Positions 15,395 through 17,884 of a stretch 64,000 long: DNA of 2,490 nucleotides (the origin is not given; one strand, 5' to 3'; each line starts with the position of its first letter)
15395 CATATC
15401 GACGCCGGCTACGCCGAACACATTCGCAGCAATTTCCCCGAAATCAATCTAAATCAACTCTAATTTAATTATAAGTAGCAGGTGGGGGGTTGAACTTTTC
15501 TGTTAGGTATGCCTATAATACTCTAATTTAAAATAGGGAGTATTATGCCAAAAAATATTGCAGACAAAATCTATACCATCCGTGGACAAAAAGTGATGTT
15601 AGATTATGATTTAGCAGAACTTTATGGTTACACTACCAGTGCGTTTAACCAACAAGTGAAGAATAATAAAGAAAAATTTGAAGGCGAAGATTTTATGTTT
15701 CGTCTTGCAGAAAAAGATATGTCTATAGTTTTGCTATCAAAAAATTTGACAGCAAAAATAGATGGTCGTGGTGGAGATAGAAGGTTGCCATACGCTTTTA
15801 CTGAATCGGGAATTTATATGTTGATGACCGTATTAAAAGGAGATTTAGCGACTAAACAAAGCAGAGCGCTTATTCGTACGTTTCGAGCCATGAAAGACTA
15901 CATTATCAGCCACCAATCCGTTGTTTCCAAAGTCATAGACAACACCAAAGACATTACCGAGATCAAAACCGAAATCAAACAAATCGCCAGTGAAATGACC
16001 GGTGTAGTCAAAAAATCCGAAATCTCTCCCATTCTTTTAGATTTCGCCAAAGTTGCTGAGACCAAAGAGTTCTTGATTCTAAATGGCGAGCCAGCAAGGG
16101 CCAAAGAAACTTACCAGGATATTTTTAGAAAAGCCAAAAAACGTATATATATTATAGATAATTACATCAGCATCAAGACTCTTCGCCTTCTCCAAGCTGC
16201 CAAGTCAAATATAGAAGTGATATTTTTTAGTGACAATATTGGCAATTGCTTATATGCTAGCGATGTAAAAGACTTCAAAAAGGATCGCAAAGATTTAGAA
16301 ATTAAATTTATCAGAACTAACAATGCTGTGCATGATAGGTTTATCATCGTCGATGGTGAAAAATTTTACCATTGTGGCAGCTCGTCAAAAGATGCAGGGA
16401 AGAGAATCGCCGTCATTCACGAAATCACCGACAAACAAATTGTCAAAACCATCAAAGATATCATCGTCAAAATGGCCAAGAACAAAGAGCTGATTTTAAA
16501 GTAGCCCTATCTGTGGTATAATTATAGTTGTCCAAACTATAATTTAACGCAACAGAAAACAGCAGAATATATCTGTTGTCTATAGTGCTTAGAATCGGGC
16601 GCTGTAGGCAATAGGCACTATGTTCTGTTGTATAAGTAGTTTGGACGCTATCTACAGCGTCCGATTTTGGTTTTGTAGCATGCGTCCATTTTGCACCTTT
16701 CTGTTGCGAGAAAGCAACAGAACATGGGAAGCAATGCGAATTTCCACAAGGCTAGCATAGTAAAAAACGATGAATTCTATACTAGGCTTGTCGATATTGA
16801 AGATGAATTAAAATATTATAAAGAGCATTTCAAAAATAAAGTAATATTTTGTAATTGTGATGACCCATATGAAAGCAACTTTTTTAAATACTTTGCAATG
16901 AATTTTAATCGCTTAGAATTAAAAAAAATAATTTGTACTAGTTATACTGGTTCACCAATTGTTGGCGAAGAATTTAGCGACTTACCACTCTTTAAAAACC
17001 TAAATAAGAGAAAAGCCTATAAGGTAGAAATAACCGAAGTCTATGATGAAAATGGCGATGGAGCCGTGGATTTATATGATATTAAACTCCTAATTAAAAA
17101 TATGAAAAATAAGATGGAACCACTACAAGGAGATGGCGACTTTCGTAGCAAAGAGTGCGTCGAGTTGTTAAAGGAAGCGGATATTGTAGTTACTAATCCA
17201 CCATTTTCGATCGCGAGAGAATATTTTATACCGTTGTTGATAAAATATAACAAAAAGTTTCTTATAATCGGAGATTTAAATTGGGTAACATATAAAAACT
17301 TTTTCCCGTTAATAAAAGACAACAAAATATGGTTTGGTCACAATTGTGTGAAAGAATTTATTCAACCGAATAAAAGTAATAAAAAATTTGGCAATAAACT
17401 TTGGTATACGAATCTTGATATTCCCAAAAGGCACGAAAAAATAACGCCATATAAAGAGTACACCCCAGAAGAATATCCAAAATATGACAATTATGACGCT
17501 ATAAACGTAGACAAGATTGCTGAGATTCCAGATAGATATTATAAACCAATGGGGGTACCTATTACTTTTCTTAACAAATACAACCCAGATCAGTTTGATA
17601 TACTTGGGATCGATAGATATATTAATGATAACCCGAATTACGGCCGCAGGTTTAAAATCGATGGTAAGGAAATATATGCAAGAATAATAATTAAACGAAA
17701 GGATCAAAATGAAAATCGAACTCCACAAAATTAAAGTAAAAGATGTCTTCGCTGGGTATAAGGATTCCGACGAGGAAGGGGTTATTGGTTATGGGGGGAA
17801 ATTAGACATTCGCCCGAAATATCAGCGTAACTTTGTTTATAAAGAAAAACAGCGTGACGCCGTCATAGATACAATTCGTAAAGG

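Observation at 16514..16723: Promoter, multi-helix RNA and terminator module upstream of the methyltransferase/DUF262-HNH pair: candidate riboswitch-like attenuator or sRNA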

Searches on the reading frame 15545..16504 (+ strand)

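Call 9: search_protein_families(library=pfam, proteins=[window:15545-16504:+], max_evalue=0.01)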
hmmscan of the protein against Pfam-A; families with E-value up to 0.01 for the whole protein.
window:15545-16504:+ (319 aa): 1 family
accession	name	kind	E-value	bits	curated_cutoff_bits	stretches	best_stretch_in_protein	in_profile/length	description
PF10543.14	ORF6N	-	1.5e-29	102.6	27.8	1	8-96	2-86/86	ORF6N domain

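Call 70: search_protein_families(library=padloc, proteins=[window:15545-16504:+], max_evalue=0.001)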
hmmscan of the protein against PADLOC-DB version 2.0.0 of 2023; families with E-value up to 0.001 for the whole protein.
window:15545-16504:+ (319 aa): 4 families
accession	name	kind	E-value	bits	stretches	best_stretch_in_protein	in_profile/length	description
PDLC04869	PDC-S05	-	5.7e-93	309.5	1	3-308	15-301/306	-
PDLC04856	PDC-S05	-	1.4e-38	130.4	1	3-157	10-164/177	-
PDLC04849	PDC-S05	-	8.9e-30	101.8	1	3-150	8-149/183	-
PDLC04879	PDC-S05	-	5.2e-23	79.9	1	115-297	111-276/285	-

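Call 71: search_protein_families(library=ncbifam, proteins=[window:15545-16504:+], max_evalue=0.001)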
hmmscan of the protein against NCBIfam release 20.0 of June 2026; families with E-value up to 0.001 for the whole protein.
window:15545-16504:+ (319 aa): 1 family
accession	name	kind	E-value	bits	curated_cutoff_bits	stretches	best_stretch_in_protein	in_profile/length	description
NF040700.1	VPA1262_N_dom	domain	5e-07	28.8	80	1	241-302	399-468/478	VPA1262 family N-terminal domain-containing protein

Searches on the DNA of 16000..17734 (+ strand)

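Call 3: search_rna_families(source=window, start=16000, end=17200, threshold=evalue, max_evalue=10, show_alignments=3)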
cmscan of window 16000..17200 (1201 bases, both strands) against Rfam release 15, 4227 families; matches with E-value up to 10: 7.
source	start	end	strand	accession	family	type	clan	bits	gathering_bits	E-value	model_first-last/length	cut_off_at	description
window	16498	16556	-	RF02396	sau-5949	Gene; sRNA;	-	24.2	56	0.44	1-59/59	no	Staphylococcus sRNA sau-5949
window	16267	16335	+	RF02183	ST7-OT3_1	Gene; lncRNA;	-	20.1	50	1.7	1-79/79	no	ST7 overlapping transcript 3 conserved region 1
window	16380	16462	-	RF01182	SNORD11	Gene; snRNA; snoRNA; CD-box;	CL00103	19.6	55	1.4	1-84/84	no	Small nucleolar RNA SNORD11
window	16283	16357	-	RF00321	snoZ247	Gene; snRNA; snoRNA; CD-box;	-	19.3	38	0.66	1-139/139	no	Small nucleolar RNA Z247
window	16497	16609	+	RF02314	TtnuHACA7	Gene; snRNA; snoRNA; HACA-box;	-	15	100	8.2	1-130/130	no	Tetrahymena snoRNA TtnuHACA7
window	16381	16564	-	RF02188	ST7-OT4_2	Gene; lncRNA;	-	14.8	55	6.4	1-172/172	no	ST7 overlapping transcript 4 conserved region 2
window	16380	16489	-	RF00321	snoZ247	Gene; snRNA; snoRNA; CD-box;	-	14.6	38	9.4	1-139/139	no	Small nucleolar RNA Z247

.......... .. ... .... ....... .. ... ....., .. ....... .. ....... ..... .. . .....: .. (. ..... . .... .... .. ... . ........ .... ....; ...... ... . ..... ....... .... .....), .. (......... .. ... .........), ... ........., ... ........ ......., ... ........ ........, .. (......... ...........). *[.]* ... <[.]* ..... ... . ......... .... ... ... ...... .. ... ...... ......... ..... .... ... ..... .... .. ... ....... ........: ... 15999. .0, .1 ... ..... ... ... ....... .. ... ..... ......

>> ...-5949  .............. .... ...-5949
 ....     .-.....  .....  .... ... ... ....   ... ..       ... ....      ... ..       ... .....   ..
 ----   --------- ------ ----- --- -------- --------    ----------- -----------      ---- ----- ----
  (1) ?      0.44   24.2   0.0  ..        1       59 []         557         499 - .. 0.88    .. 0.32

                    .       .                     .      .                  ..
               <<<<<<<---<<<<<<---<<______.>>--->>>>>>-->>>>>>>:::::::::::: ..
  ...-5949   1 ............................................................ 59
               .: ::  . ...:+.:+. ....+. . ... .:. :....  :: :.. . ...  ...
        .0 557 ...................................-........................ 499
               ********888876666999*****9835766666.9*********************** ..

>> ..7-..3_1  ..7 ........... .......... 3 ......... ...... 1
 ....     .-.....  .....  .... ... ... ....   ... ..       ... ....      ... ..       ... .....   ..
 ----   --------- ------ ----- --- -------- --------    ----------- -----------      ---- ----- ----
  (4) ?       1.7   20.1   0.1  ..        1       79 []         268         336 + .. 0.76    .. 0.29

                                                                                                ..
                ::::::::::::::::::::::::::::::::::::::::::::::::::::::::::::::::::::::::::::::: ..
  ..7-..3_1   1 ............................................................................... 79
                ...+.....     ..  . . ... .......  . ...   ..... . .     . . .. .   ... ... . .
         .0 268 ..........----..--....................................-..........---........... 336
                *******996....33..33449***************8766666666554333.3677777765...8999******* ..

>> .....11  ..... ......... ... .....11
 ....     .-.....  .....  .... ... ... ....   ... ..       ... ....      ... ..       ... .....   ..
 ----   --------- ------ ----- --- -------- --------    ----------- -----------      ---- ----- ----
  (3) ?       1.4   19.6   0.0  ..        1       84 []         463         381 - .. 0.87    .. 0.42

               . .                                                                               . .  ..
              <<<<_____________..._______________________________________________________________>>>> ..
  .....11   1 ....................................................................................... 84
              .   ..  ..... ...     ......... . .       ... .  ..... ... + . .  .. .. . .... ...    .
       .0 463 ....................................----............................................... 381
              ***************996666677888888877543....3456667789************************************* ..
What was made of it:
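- On Any described RNA family (Rfam 15: riboswitches, T-box, leaders, ribozymes, 6S, sRNAs): The best hit in the window region is 24 bits against a threshold of 56, on the wrong strand (call 3).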

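Call 19: search_dna_similar(query=window:16489-16745:+, collection=phages, mode=distant, max_evalue=0.01)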
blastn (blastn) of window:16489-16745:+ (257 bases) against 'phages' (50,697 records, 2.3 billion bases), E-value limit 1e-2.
No match.

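Call 76: search_rna_families(sources=[L010, L054, L064, L066, L073, L062, L078, L047, L042, L006, L026, L075, L003, L008, L043, L081, L083], threshold=gathering)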
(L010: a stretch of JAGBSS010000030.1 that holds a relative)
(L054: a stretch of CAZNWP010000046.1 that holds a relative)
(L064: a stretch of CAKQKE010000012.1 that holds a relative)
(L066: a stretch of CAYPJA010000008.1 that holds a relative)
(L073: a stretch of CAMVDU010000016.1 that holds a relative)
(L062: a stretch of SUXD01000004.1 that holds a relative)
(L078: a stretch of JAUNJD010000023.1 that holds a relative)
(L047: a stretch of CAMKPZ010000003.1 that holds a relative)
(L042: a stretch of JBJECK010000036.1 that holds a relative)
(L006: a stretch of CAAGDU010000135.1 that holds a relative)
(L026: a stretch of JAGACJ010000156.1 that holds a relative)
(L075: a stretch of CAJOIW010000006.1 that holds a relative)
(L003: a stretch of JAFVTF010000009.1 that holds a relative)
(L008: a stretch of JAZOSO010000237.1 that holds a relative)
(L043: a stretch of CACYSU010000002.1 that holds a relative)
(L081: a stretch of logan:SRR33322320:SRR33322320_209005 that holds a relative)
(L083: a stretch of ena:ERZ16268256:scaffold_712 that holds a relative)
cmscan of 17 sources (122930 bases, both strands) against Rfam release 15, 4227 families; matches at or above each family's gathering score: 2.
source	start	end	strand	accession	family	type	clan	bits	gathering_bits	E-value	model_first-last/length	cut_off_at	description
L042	2772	2846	+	RF04319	BTncRNA_FopS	Gene; sRNA;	-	76.2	56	4e-09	1-71/71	no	Bacteroidetes FopS (family of paralogous sRNAs)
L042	6202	6274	-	RF00005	tRNA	Gene; tRNA;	CL00001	60.1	29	3.2e-10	1-71/71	no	tRNA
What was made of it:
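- On Any described RNA family (Rfam 15: riboswitches, T-box, leaders, ribozymes, 6S, sRNAs): Leaders in 17 related loci gave no hit (call 76).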

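Call 77: search_rna_families(source=L066, start=3600, end=4050, threshold=evalue, max_evalue=5)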
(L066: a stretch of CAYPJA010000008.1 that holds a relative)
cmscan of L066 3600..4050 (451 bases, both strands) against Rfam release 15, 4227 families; matches with E-value up to 5: 2.
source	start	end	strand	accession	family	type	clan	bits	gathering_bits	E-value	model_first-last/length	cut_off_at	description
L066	3600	3636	-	RF04332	Plastid-rpoB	Cis-reg;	-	17.9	45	1.2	1-47/49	3'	Plastid-rpoB 5UTR RNA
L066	3965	4026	+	RF03093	queA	Gene; sRNA;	-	13.9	52.6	4.6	1-59/59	no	queA RNA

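Call 78: search_rna_families(source=L064, start=3600, end=4050, threshold=evalue, max_evalue=5)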
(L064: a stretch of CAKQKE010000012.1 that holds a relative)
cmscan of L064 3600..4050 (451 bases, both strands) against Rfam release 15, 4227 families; matches with E-value up to 5: 29.
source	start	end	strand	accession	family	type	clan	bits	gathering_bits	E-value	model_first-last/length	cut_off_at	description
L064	3644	3732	+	RF02620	BSnc119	Gene; sRNA;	-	32.2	115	0.00036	1-90/90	no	Brucella sRNA 119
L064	3640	3758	+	RF02845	Ref1C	Gene; sRNA;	-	30.5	90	0.013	1-131/131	no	Enterococcus sRNA 1C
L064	3675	3786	-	RF02065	STnc340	Gene; sRNA;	-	28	80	0.065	1-130/130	no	Enterobacterial sRNA STnc340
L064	3600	3714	+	RF01822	RsaJ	Gene; sRNA;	-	24.1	100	0.001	173-287/287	5'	RNA Staph. aureus A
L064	3605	3716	+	RF01859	Phe_leader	Cis-reg; leader;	-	24.1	55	0.083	1-125/125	no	Phenylalanine leader peptide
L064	3600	3715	+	RF02452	ncr1575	Gene; sRNA;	-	23.3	60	0.37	81-212/212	5'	Bacillus sRNA ncr1575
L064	3891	3958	+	RF02871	ncS54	Gene; sRNA;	-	22.9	43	0.006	1-79/79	no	Burkholderia sRNA 54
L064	3631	3716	+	RF00513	Trp_leader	Cis-reg; leader;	-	22.4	41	0.031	1-100/100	no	Tryptophan operon leader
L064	3650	3727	+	RF02621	BSnc120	Gene; sRNA;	-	22.2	114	0.013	1-88/88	no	Brucella sRNA 120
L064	3644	3713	+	RF00512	Leu_leader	Cis-reg; leader;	-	21.2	50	0.049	1-148/148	no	Leucine operon leader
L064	3624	3724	+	RF00121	MicC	Gene; sRNA;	-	20.2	90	1.4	1-123/123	no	MicC RNA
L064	3843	3933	-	RF04121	mir-1289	Gene; miRNA;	-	19.8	66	0.24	1-91/91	no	mir-1289 microRNA precursor family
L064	3671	3777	-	RF00121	MicC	Gene; sRNA;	-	19.4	90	2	1-123/123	no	MicC RNA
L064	3663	3790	+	RF01235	snR68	Gene; snRNA; snoRNA; CD-box;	CL00079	18.4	80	1.3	1-137/137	no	Small nucleolar RNA snR68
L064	3624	3714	+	RF02763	IsrM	Gene; sRNA;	-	18.2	376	0.0047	1-329/329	no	IsrM sRNA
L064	3647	3716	+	RF02278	Betaproteobacteria_toxic_sRNA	Gene; sRNA;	-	17.9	50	0.39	1-64/64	no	Betaproteobacteria toxic small RNA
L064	3927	3981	+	RF02527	SSRC38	Gene; sRNA;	-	17.6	80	0.93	1-166/166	no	Streptococcus sRNA SSRC38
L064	3732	3778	-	RF02350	psRNA6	Gene; sRNA;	-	17.4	60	0.0088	1-333/333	no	Nitrosomonas sRNA psRNA6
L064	3641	3708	-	RF02696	Teg49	Gene; sRNA;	-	17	186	3.2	1-196/196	no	Teg49 sRNA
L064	3616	3717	+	RF00506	Thr_leader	Cis-reg; leader;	-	15.7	55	2.2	1-118/118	no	Threonine operon leader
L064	3813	3844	-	RF02929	algC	Cis-reg;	-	15.4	33.8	2.9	1-52/52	no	algC RNA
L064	3600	3723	+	RF00557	L10_leader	Cis-reg; leader;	-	15.3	44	4.1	67-138/138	5'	Ribosomal protein L10 leader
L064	3675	3794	-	RF00506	Thr_leader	Cis-reg; leader;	-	14.9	55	3.5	1-118/118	no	Threonine operon leader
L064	3910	4050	+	RF02842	RefA1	Gene; sRNA;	-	14.8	94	0.89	1-136/222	3'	Enterococcus sRNA A1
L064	3750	3858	-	RF03532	SQ2397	Cis-reg;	-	14.8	100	3.9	1-243/243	no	Cis-regulator of HTH transcription factor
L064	3678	3793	-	RF01416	NrrF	Gene; antisense;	-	13.3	60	4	1-160/160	no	NrrF RNA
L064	3650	3802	+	RF02546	LSU_trypano_mito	Gene; rRNA;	CL00112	11.8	60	3.6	212-561/561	no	Trypanosomatid mitochondrial large subunit ribosomal RNA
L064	3681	3740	-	RF02763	IsrM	Gene; sRNA;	-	11.7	376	0.52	1-329/329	no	IsrM sRNA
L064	3888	3986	+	RF02099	rivX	Gene; sRNA;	-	10.9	100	2.1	1-248/248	no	rivX sRNA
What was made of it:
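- On Any described RNA family (Rfam 15: riboswitches, T-box, leaders, ribozymes, 6S, sRNAs): Permissive scans of two further leaders gave only chance-level hits (calls 77, 78).
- Closest known: Expression platforms of ON-type transcriptional riboswitches, for example the pbuE. Different: There is no match to the purine or any other Rfam aptamer (calls 3, 76-78).
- No Rfam family matches, not even weakly, including all SAM/SAH classes (calls 3, 76-78).
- Tried and rejected: Rfam: scans of the window leader, of 17 related loci and of two leaders from other phyla found nothing (calls 3, 76-78).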
